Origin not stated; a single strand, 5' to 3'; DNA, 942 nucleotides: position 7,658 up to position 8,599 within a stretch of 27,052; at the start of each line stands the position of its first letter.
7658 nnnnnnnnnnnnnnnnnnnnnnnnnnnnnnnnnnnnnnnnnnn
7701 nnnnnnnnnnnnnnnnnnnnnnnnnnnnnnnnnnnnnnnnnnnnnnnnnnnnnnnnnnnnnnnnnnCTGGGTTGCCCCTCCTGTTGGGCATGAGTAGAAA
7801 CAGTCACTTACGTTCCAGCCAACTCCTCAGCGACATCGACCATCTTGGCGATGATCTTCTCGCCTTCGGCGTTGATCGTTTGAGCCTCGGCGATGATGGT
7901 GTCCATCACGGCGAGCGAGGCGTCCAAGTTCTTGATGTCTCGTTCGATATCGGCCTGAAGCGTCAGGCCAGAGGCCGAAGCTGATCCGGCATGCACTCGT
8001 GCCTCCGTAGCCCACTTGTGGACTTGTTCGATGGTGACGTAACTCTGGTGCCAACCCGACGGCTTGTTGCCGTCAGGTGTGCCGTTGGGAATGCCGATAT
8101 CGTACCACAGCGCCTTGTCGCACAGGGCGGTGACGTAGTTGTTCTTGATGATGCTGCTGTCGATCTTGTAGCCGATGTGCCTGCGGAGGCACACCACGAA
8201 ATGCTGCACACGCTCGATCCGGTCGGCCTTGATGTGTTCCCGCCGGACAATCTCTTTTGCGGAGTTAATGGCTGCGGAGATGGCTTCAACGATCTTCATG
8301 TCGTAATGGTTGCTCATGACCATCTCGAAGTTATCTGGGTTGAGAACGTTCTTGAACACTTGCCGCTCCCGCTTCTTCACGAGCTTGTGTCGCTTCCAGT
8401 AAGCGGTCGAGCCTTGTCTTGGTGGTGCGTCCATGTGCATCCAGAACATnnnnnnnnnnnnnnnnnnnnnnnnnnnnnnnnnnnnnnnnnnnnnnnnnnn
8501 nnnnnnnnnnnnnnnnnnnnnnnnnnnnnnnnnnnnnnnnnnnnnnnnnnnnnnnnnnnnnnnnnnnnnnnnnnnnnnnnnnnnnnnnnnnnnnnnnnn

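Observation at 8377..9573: Deoxyribosyltransferase/LOG-like domain fused to a Nudix hydrolase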

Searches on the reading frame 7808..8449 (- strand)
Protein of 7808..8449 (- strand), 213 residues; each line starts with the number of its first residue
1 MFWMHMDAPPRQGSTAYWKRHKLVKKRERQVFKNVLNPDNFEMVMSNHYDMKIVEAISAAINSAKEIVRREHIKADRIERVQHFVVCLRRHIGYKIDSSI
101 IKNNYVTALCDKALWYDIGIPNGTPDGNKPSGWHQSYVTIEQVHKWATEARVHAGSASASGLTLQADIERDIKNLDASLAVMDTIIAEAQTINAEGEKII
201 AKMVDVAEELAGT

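Call 6: search_protein_families(library=pfam, proteins=[window:7808-8449:-], max_evalue=0.01)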
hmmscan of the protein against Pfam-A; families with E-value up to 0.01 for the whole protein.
window:7808-8449:- (213 aa): 0 families

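Call 12: search_protein_families(library=ncbifam, proteins=[window:7808-8449:-], max_evalue=0.01)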
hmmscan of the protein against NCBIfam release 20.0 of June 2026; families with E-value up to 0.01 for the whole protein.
window:7808-8449:- (213 aa): 0 families

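Call 63: search_protein_families(library=phrogs, proteins=[window:7808-8449:-], max_evalue=0.001)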
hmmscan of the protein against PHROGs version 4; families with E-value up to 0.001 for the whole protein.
window:7808-8449:- (213 aa): 0 families
